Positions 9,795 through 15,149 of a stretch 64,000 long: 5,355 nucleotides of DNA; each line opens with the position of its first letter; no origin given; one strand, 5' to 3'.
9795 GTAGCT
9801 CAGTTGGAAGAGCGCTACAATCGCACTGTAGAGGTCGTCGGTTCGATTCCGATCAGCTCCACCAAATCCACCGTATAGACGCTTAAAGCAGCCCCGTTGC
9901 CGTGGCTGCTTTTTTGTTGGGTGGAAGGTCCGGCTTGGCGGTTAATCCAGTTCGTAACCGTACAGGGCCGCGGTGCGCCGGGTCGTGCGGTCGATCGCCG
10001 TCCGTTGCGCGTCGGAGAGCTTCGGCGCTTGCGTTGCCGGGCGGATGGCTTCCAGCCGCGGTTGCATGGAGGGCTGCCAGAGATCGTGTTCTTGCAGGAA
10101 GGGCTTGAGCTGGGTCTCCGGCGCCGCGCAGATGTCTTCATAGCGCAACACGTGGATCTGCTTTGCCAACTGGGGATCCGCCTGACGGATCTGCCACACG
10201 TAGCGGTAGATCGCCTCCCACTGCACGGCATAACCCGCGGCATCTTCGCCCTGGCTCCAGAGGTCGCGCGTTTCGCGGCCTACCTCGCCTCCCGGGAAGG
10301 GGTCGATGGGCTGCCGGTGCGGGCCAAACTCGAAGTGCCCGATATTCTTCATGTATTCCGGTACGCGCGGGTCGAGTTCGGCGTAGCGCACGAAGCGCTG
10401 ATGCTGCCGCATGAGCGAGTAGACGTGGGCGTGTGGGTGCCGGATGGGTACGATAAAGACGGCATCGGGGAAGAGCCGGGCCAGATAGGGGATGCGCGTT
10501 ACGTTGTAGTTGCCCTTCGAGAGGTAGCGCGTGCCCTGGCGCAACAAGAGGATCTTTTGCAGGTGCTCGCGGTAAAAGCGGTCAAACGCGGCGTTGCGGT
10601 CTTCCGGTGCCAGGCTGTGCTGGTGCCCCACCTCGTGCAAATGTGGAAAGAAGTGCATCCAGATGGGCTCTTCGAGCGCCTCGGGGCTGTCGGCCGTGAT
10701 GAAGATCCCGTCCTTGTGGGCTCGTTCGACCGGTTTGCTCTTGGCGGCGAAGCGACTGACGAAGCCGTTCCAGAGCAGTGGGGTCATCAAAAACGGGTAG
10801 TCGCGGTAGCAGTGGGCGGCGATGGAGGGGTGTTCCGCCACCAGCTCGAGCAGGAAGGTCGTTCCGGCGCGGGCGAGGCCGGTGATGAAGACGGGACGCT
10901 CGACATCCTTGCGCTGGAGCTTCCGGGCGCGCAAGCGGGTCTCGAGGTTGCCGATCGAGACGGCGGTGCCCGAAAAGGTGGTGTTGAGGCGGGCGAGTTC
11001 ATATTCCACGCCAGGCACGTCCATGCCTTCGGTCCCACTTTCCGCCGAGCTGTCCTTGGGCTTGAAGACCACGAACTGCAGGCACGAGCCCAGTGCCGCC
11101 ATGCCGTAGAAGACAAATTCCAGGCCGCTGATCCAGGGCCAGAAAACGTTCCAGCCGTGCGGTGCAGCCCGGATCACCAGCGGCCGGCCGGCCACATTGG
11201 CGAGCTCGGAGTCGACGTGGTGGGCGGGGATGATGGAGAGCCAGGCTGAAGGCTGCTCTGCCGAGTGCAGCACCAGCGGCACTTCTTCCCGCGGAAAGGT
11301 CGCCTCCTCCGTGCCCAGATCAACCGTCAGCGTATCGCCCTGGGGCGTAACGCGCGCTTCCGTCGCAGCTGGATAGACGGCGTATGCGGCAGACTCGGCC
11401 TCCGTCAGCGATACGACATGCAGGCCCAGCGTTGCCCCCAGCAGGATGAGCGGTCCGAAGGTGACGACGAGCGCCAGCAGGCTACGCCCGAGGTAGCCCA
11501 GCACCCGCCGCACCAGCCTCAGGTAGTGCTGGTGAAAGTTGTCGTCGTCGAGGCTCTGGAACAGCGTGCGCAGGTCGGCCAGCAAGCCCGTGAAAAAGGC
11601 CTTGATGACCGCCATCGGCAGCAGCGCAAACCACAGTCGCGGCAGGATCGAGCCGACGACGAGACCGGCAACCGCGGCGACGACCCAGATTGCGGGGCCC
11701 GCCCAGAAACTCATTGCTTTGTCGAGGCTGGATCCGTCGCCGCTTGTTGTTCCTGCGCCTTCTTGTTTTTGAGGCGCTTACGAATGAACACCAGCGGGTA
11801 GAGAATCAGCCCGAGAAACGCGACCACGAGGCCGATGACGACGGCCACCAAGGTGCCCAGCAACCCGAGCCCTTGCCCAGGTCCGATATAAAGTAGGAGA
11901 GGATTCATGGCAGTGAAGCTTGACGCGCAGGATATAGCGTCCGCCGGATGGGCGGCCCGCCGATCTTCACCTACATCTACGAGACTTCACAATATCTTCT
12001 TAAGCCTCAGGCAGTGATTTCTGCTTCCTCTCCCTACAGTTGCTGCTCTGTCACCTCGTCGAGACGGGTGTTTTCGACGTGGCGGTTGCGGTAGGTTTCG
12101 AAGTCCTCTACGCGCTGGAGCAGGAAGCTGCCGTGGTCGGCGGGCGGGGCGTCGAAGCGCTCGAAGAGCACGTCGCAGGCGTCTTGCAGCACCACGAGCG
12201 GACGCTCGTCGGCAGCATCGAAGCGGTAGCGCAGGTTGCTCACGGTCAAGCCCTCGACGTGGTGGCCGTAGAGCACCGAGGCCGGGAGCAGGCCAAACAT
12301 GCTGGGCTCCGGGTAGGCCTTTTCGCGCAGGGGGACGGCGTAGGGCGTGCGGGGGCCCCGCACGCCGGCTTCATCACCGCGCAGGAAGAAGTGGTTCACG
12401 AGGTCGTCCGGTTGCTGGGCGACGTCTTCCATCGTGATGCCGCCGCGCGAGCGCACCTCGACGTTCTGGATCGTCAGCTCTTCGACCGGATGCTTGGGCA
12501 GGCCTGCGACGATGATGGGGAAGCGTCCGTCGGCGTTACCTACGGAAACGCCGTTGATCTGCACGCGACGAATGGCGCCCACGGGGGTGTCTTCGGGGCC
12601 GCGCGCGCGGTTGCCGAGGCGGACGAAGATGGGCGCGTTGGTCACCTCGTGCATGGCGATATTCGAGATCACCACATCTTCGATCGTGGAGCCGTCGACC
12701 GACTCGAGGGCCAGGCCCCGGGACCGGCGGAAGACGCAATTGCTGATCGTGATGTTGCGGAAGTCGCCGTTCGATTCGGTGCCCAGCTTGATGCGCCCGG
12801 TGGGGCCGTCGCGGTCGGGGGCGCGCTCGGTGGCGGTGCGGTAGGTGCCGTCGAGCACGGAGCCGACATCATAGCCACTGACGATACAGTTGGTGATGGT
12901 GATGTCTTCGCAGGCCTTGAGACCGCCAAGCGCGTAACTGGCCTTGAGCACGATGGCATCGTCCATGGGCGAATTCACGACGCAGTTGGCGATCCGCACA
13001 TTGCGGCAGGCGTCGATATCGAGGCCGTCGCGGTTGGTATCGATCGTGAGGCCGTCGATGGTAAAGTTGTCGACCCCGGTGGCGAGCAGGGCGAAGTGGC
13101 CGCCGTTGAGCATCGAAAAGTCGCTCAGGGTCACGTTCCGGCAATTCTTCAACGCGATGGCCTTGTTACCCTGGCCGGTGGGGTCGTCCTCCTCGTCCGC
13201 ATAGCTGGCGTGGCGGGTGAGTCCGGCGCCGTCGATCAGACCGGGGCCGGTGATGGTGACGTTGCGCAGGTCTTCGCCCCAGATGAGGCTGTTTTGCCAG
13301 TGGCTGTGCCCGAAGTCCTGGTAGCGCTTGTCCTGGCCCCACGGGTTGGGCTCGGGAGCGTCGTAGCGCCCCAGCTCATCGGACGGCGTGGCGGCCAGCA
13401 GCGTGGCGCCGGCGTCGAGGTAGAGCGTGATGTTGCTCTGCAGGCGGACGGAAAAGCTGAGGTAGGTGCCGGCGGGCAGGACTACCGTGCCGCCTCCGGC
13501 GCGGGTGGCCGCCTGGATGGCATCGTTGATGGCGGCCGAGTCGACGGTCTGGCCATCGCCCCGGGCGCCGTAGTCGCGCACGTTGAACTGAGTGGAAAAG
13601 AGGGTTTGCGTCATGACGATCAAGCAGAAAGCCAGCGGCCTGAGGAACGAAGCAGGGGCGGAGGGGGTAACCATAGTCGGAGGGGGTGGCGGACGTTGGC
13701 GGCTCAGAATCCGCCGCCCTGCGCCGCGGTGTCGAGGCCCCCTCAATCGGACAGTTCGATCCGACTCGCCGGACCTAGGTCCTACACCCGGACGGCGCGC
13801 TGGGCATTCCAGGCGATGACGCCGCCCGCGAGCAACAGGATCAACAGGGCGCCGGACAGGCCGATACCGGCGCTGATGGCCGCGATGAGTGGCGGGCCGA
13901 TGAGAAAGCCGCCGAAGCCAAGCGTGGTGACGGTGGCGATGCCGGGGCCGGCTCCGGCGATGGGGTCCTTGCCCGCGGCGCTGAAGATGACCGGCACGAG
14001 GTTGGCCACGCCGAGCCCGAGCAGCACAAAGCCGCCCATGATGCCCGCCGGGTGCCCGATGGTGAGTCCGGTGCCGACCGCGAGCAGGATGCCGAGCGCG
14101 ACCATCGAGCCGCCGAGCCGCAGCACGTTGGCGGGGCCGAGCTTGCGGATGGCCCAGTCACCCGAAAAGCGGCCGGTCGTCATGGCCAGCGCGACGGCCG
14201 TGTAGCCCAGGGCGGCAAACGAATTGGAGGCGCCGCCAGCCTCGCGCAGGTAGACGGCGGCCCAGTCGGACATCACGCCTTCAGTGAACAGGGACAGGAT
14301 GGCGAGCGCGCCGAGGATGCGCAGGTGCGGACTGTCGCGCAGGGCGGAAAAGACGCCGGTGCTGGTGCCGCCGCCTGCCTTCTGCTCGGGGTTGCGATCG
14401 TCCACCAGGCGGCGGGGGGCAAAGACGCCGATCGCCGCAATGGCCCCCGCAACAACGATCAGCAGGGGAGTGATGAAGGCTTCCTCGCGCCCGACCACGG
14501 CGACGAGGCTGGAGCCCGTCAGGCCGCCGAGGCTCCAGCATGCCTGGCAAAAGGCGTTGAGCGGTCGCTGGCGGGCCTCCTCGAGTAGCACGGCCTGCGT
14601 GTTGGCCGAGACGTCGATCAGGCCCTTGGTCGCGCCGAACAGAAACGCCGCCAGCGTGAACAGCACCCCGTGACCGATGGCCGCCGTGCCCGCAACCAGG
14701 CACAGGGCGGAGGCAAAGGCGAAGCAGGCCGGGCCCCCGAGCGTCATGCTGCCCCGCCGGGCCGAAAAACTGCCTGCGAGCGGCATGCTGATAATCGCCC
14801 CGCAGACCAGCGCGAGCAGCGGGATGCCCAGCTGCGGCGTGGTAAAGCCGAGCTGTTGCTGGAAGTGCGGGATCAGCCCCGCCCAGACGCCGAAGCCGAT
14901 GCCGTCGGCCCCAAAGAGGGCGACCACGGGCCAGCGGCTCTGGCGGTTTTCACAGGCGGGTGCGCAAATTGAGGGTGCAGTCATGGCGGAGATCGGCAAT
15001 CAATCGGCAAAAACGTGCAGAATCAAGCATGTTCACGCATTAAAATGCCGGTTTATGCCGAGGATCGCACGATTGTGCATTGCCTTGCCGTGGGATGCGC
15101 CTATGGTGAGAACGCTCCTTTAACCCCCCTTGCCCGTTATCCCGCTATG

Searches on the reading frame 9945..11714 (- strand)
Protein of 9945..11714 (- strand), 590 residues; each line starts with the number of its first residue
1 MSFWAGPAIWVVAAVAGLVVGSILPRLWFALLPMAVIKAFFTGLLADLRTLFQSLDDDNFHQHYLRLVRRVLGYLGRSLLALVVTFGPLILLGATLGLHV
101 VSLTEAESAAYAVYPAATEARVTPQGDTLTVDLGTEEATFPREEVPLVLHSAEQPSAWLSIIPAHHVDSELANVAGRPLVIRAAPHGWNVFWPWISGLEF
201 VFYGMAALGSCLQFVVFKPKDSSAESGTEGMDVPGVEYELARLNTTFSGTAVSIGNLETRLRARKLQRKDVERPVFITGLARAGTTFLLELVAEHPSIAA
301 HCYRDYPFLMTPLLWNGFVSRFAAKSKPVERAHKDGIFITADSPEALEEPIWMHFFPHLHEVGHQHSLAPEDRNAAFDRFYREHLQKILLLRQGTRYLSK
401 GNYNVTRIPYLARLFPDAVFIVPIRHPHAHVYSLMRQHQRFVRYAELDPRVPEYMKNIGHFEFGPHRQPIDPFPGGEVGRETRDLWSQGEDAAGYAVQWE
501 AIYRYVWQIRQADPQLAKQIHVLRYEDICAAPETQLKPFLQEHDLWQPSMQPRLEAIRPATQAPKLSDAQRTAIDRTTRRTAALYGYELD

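Call 35: search_protein_families(library=pfam, proteins=[window:9945-11714:-], max_evalue=0.0001)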
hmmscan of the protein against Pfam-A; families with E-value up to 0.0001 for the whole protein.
window:9945-11714:- (590 aa): 1 family
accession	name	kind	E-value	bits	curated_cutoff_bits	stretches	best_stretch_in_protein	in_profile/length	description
PF13469.12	Sulfotransfer_3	-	1.8e-16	61.5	27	1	274-440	1-147/216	Sulfotransferase family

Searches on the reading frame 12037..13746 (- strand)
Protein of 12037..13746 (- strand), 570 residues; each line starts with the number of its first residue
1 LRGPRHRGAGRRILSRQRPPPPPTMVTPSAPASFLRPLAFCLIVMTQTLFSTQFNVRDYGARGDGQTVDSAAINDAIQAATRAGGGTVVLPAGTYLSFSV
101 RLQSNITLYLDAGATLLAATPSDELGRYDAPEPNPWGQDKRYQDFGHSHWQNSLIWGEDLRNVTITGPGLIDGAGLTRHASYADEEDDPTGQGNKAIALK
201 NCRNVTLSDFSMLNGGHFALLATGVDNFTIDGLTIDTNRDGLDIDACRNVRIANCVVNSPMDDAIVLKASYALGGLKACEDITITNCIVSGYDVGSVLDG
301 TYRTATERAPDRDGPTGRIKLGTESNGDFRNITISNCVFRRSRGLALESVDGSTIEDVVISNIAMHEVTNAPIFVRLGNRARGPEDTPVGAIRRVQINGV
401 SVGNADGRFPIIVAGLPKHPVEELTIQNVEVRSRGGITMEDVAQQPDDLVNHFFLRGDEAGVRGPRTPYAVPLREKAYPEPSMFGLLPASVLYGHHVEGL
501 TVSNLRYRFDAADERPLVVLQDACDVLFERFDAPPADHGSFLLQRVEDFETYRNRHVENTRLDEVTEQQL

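Call 35: search_protein_families(library=pfam, proteins=[window:12037-13746:-], max_evalue=0.0001)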
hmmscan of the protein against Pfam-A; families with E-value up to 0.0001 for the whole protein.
window:12037-13746:- (570 aa): 4 families
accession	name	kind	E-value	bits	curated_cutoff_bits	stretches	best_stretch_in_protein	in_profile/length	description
PF12708.12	Pect-lyase_RHGA_epim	-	1.4e-19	71.1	27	1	54-120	2-72/213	Rhamnogalacturonase A/epimerase, pectate lyase-like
PF00295.23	Glyco_hydro_28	-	5.4e-18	65.6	22.9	1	149-290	45-183/324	Glycosyl hydrolases family 28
PF13229.12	Beta_helix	-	1.8e-09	37.9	25.9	1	192-296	44-142/158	Right handed beta helix region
PF05048.19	NosD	-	2e-05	24.6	23.6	0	224-303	23-92/212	Periplasmic copper-binding protein (NosD)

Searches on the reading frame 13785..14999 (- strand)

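Call 35: search_protein_families(library=pfam, proteins=[window:13785-14999:-], max_evalue=0.0001)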
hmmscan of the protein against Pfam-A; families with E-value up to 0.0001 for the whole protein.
window:13785-14999:- (405 aa): 1 family
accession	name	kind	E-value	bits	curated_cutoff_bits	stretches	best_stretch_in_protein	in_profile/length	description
PF07690.21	MFS_1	-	4.5e-15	55.8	33.4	1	32-366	8-345/347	Major Facilitator Superfamily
